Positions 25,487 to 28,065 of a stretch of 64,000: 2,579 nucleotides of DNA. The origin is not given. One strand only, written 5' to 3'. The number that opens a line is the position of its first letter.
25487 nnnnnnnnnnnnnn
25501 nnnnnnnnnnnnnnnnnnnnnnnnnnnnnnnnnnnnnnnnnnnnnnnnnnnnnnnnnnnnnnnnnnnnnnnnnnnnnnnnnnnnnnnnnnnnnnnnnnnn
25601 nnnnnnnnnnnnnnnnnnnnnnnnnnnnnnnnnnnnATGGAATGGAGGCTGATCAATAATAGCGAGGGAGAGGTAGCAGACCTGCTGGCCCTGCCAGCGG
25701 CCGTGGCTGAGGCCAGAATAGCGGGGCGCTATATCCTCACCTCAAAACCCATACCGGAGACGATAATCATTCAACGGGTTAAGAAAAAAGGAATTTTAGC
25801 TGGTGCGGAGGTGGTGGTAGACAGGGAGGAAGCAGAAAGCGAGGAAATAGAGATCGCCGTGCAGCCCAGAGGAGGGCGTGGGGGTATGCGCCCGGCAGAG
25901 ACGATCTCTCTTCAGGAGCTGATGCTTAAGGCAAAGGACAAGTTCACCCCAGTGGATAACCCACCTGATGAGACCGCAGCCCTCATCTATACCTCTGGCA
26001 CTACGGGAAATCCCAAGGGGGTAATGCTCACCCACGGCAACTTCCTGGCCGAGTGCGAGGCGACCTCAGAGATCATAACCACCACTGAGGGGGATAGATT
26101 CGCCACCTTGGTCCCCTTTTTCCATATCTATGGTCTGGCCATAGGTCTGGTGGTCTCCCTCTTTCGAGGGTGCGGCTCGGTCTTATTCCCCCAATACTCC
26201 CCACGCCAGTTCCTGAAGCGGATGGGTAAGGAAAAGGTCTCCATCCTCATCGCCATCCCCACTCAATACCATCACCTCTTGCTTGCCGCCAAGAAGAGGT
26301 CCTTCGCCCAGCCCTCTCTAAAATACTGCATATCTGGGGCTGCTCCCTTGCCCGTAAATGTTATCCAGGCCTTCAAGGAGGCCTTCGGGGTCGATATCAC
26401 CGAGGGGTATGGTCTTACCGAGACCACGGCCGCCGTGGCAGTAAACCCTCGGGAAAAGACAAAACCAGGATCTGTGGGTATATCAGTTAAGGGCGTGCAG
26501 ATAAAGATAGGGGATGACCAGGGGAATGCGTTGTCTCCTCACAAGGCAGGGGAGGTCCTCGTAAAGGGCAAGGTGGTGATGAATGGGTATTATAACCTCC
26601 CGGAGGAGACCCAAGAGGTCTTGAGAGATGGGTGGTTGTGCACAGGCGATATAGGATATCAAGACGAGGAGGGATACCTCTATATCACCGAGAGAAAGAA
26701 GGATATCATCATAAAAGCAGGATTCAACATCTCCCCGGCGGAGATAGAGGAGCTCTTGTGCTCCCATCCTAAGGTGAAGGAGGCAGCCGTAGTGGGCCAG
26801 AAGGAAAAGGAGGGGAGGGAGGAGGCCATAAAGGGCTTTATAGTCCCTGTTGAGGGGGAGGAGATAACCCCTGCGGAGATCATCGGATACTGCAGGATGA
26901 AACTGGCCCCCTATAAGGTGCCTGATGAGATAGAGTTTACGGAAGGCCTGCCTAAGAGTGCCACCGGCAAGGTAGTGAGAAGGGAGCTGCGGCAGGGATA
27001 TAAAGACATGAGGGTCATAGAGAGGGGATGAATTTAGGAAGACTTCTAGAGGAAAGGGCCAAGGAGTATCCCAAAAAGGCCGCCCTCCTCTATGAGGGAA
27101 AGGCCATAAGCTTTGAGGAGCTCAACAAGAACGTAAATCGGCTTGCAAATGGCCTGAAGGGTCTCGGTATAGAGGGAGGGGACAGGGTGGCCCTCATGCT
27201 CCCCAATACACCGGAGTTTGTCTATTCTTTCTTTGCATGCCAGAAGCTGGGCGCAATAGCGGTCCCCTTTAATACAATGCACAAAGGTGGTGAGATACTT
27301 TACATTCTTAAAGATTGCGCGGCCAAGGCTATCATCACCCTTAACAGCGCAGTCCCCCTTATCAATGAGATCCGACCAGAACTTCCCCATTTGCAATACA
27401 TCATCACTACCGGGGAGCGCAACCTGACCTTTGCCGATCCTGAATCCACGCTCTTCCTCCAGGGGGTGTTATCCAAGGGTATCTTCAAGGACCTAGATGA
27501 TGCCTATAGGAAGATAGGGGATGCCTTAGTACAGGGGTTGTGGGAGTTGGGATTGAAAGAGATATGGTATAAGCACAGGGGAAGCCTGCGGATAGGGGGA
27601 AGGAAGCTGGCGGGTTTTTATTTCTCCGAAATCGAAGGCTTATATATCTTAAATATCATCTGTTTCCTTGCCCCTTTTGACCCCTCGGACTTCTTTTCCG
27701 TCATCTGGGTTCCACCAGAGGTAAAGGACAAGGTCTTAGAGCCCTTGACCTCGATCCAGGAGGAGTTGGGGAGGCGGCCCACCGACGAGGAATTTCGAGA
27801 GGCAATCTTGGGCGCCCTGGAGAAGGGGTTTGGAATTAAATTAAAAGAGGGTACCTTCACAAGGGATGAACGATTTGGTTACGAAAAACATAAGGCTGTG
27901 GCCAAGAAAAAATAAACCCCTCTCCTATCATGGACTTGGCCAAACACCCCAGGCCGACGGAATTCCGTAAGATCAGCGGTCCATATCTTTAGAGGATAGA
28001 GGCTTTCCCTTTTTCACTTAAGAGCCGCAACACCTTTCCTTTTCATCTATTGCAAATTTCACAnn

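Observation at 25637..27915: Acyl-CoA ligase apparently circularly permuted across two translationally coupled genes; the second gene ends in a lipoate-protein-ligase-like fragment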

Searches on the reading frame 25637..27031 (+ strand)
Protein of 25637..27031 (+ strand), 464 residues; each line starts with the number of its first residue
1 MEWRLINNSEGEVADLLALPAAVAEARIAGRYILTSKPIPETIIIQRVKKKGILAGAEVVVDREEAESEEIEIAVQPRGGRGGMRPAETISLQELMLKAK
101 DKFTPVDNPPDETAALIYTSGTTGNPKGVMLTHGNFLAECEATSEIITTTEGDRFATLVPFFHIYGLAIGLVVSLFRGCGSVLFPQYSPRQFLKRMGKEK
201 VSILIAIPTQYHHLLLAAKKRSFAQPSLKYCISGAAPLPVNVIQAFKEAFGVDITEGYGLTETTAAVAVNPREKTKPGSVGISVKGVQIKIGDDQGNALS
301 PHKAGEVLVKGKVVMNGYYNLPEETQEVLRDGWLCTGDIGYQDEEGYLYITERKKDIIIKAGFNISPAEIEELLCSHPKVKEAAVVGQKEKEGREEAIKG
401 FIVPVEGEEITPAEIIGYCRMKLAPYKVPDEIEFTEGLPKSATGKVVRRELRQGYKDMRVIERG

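Call 3: search_protein_families(library=pfam, proteins=[window:25637-27031:+], max_evalue=0.01)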
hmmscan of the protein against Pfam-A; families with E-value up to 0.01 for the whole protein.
window:25637-27031:+ (464 aa): 2 families
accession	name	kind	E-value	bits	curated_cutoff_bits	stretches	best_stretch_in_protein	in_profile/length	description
PF00501.34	AMP-binding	-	3.4e-61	207.6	29.9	1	58-319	125-384/384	AMP-binding enzyme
PF13193.12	AMP-binding_C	-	6.5e-20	72.3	24.5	1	369-445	1-76/76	AMP-binding enzyme C-terminal domain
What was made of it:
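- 25904..27031 (+): g1 residues 90-464: acyl-CoA ligase (ANL) from just before the P-loop to the C-terminus (A_C). It contains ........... (residues 118-128), EGYGLTE, TGD, the hinge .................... and the catalytic Lys445 (PKSATGK). Pfam AMP-binding 125-384/384 and AMP-binding_C (call 3).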

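Call 4: search_protein_families(library=ncbifam, proteins=[window:25637-27031:+], max_evalue=0.01)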
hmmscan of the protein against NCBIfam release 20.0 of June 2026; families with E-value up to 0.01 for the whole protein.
window:25637-27031:+ (464 aa): 107 families (the best 25 are shown)
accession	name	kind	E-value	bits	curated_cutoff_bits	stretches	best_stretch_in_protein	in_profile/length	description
NF004837.0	PRK06187.1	subfamily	6.3e-115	384.4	476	1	72-458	145-525/531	long-chain-fatty-acid--CoA ligase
NF004114.0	PRK05605.1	equivalog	9.8e-94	314.7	766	1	101-454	211-568/575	long-chain-fatty-acid--CoA ligase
NF005801.1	PRK07656.1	equivalog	1.5e-87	294.4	657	1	104-452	157-500/500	FadD3 family acyl-CoA ligase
NF005702.0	PRK07514.1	subfamily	3.6e-86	289.5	558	1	58-458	103-503/506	malonyl-CoA synthase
NF005220.0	PRK06710.1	equivalog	8.7e-84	281.6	1116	1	88-453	182-551/563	long-chain-fatty-acid--CoA ligase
NF002966.0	PRK03640.1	equivalog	9.6e-83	278.4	556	1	88-455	117-480/483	o-succinylbenzoate--CoA ligase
NF006181.0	PRK08314.1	subfamily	2.3e-82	277.1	705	1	87-453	181-552/563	long-chain-fatty-acid--CoA ligase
NF004229.0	PRK05677.1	subfamily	3.8e-82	276.5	879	1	93-454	188-554/563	long-chain-fatty-acid--CoA ligase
NF006523.0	PRK08974.1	equivalog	9.4e-82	274.9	884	1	105-455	200-553/561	long-chain-fatty-acid--CoA ligase FadD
NF006182.0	PRK08316.1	subfamily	1.2e-79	268.2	663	1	43-458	102-520/523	fatty acyl-CoA synthetase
NF005463.0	PRK07059.1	subfamily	3.6e-78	263.3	869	1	98-454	191-555/557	long-chain-fatty-acid--CoA ligase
NF005307.0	PRK06839.1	equivalog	7.7e-78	262.3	748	1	91-457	131-495/496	o-succinylbenzoate--CoA ligase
NF005714.0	PRK07529.1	subfamily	1.6e-77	261.3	632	1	30-453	135-574/640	acyl-CoA synthetase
NF004511.1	PRK05852.1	equivalog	1.9e-73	247.9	650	1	47-455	96-504/505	FadD7 family fatty acid--CoA ligase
NF005858.0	PRK07787.1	subfamily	1.4e-72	244.7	575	1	11-453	27-470/471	acyl-CoA synthetase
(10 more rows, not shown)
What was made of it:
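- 25904..27031 (+): NF004837 positions 145-525 (call 4).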

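Call 29: find_homologous_proteins(query=window:25637-27028:+, max_evalue=1e-30)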
Query window:25637-27028:+ (464 aa): 6951 proteins with E <= 1e-30 among 8000 candidates; the best 120 are listed.
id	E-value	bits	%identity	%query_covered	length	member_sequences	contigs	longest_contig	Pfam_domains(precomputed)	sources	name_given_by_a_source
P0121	0.0e+0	1032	100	100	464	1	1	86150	PF00501.35,PF13193.13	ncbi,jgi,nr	ncbi:MAG: AMP-binding protein [Deltaproteobacteria bacterium]|nr:AMP-binding protein [Deltaproteobac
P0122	9.3e-264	893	86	100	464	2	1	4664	PF00501.35,PF13193.13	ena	-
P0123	1.3e-263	893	86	100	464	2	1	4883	PF00501.35,PF13193.13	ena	-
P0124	1.6e-259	879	84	100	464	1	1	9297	PF00501.35,PF13193.13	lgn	-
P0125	6.4e-257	871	83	100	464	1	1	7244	PF00501.35,PF13193.13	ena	-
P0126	1.3e-254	863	84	100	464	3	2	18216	PF00501.35,PF13193.13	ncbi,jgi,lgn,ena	-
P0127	1.7e-254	863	86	97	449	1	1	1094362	PF00501.35,PF13193.13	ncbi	ncbi:MAG: AMP-binding protein, partial [Deltaproteobacteria bacterium]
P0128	8.9e-252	854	81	100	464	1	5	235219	PF00501.35,PF13193.13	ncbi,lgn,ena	-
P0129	2.3e-248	842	80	100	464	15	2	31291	PF00501.35,PF13193.13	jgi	jgi:long-chain acyl-CoA synthetase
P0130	1.9e-247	839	81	100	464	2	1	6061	PF00501.35,PF13193.13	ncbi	-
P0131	5.7e-245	831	80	100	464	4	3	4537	PF00501.35,PF13193.13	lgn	-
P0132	3.2e-240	816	78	100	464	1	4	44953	PF00501.35,PF13193.13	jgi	jgi:long-chain acyl-CoA synthetase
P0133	7.9e-237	804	78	100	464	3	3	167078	PF00501.35,PF13193.13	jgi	jgi:long-chain acyl-CoA synthetase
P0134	1.7e-236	803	77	100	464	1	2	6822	PF00501.35,PF13193.13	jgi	jgi:long-chain acyl-CoA synthetase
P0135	2.4e-236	803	78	100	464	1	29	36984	PF00501.35,PF13193.13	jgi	jgi:long-chain acyl-CoA synthetase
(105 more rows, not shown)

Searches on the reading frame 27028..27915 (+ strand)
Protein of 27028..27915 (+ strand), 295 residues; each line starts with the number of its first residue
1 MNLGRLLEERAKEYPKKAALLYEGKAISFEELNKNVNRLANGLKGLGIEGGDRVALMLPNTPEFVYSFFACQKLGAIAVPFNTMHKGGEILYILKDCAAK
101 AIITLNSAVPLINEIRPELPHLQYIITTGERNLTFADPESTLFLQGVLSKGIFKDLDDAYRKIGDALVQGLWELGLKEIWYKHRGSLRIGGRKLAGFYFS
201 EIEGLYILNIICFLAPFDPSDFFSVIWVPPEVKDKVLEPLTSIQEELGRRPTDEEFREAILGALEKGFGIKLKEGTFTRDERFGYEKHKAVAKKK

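Call 3: search_protein_families(library=pfam, proteins=[window:27028-27915:+], max_evalue=0.01)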
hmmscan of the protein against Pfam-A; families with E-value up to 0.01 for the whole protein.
window:27028-27915:+ (295 aa): 2 families
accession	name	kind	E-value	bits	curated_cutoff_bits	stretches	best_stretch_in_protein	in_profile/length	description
PF00501.34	AMP-binding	-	2.9e-32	112.4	29.9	1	7-123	1-123/384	AMP-binding enzyme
PF21948.1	LplA-B_cat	-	7.6e-07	29.7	27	1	153-264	86-199/200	Lipoyl protein ligase A/B catalytic domain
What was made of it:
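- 27028..27432 (+): g2 residues 1-135: N-terminal sub-domain of the same ligase (A_N). Pfam AMP-binding 1-123/384 (call 3).
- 27433..27915 (+): g2 residues 136-295: C-terminal half (L_C) of the LplA-type catalytic domain, including the conserved Lys193 in GGRKLAG (nt 27604-27606), WYKHRGS, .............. and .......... No LplB-type accessory domain follows. Pfam LplA-B_cat 86-199/200 (call 3).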

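Call 4: search_protein_families(library=ncbifam, proteins=[window:27028-27915:+], max_evalue=0.01)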
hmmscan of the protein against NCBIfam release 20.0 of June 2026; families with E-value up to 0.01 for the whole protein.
window:27028-27915:+ (295 aa): 84 families (the best 25 are shown)
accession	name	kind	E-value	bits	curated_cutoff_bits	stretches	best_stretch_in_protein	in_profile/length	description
NF004837.0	PRK06187.1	subfamily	1.5e-32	112.6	476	1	1-135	8-142/531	long-chain-fatty-acid--CoA ligase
NF004822.0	PRK06178.1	equivalog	5.1e-27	94.7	782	1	3-139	39-174/571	acyl-CoA synthetase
TIGR03098.1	ligase_PEP_1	hypoth_equivalog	2e-25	89.3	592.35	1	3-137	2-136/517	acyl-CoA ligase (AMP-forming), exosortase A system-associated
NF004114.0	PRK05605.1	equivalog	8.8e-25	87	766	1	3-120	36-153/575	long-chain-fatty-acid--CoA ligase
NF006181.0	PRK08314.1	subfamily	1.1e-24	86.6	705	1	4-131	27-154/563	long-chain-fatty-acid--CoA ligase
NF006182.0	PRK08316.1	subfamily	7e-24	84.2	663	1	3-120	13-130/523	fatty acyl-CoA synthetase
NF005857.1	PRK07786.1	exception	7.1e-23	80.9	733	1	7-131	15-139/513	fatty-acid--CoA ligase FadD5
NF005863.0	PRK07798.1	subfamily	8.5e-22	77.4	543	1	2-131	5-134/540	acyl-CoA synthetase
NF005947.1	PRK08008.1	equivalog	1.5e-21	76.6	651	1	3-122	9-134/518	crotonobetaine/carnitine-CoA ligase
NF006134.1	PRK08279.1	equivalog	1.8e-21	76.4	625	1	2-127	45-170/605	long-chain-acyl-CoA synthetase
NF004808.0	PRK06155.1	equivalog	1.9e-21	75.9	722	1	3-129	23-149/542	ATP-dependent acyl-CoA ligase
NF005220.0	PRK06710.1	equivalog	8.7e-21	73.6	1116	1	3-128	26-150/563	long-chain-fatty-acid--CoA ligase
NF004814.0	PRK06164.1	equivalog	3.5e-19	68.8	677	1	2-104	11-113/540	acyl-CoA synthetase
NF005801.1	PRK07656.1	equivalog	1e-17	64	657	1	5-106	5-106/500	FadD3 family acyl-CoA ligase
NF052580.1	Str24CoAsynCasG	equivalog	4.4e-17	61.6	750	1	4-114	44-154/548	steroid-24-oyl-CoA synthetase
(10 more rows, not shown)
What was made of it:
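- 27028..27432 (+): NF004837 positions 8-142 (call 4).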

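Call 9: find_encoding_contigs(protein=window:27028-27915:+, flank=6000, max_places=10)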
Protein window:27028-27915:+ (295 aa): no gene with exactly this product is on record in the collection.

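Call 15: find_related_loci(query=A1, collection=genome_contigs, flank=5000)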
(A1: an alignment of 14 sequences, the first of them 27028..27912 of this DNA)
Query A1 (295 aa) in genome_contigs; peptide patterns used: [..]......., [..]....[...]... (x = any residue, [..] = any of these).
600 stretches matched a pattern (row limit reached: there are more); 588 encode a relative of the query (tblastn E <= 1e-3); the best 80 are kept; 80 distinct loci.
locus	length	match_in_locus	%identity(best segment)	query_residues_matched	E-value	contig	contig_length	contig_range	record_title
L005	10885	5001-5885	78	1-295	2e-161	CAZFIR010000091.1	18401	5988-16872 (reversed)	MAG TPA_asm: uncultured Thermodesulfobacteriota bacterium isolate SRP185410_co1_332 genome assembly, contig: k141_169043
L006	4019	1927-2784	82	1-286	5e-166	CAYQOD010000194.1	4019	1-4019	MAG TPA_asm: uncultured Thermodesulfobacteriota bacterium isolate binchicken_co252_14 genome assembly, contig: NODE_2606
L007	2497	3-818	58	23-294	6e-114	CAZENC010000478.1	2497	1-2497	MAG TPA_asm: uncultured Desulfobacteraceae bacterium isolate binchicken_co129_8 genome assembly, contig: NODE_179105_len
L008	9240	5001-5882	51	1-294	6e-107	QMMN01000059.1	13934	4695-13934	MAG: Deltaproteobacteria bacterium isolate B60_G16 B60_Guay16_scaffold_02711, whole genome shotgun sequence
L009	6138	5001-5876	52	3-295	1e-102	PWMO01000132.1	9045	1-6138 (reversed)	MAG: Spirochaetaceae bacterium isolate CSSed10_280R1 CS-Sed10-C21557, whole genome shotgun sequence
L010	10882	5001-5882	50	1-294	3e-101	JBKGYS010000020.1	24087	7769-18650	MAG: Spirochaetales bacterium isolate C1M08_9 NODE_982_length_24087_cov_5.637650, whole genome shotgun sequence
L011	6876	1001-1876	51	2-294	4e-100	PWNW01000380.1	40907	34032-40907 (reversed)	MAG: Spirochaetaceae bacterium isolate CSSed10_345R1 CS-Sed10-C1003, whole genome shotgun sequence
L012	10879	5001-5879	49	2-294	9e-99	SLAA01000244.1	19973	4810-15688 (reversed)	MAG: Spirochaetales bacterium isolate CSSed162cmB_373 CSSed16-2cmB-6048, whole genome shotgun sequence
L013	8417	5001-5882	48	1-294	7e-96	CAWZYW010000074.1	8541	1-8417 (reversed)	MAG TPA_asm: uncultured Salinispira sp. isolate SRR948829_concoct_6 genome assembly, contig: ERZ2484278.1743, whole geno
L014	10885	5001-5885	48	1-295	7e-93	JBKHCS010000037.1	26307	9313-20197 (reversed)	MAG: Spirochaetaceae bacterium isolate D1M03_12 NODE_876_length_26307_cov_8.758799, whole genome shotgun sequence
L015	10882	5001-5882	46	1-294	1e-92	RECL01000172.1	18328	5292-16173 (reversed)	MAG: Spirochaetaceae bacterium isolate DLM2.Bin35 NODE_3996_length_18328_cov_12.0862, whole genome shotgun sequence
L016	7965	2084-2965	51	1-294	7e-99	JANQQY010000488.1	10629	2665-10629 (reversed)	MAG: Spirochaetales bacterium isolate IP29b_bin.41 k99_3114151, whole genome shotgun sequence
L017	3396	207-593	43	1-129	1e-31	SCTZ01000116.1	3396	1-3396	MAG: Chloroflexota bacterium isolate FW602_bin.16 FW602_bin.16-63803, whole genome shotgun sequence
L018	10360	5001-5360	40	1-120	2e-26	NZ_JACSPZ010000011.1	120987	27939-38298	Solibacillus faecavium strain A46 NODE_11_length_120987_cov_32.399198, whole genome shotgun sequence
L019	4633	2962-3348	39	2-130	3e-26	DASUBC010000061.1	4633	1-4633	MAG TPA_asm: Thermomicrobiales bacterium isolate SMAG_U2511 k141_504768, whole genome shotgun sequence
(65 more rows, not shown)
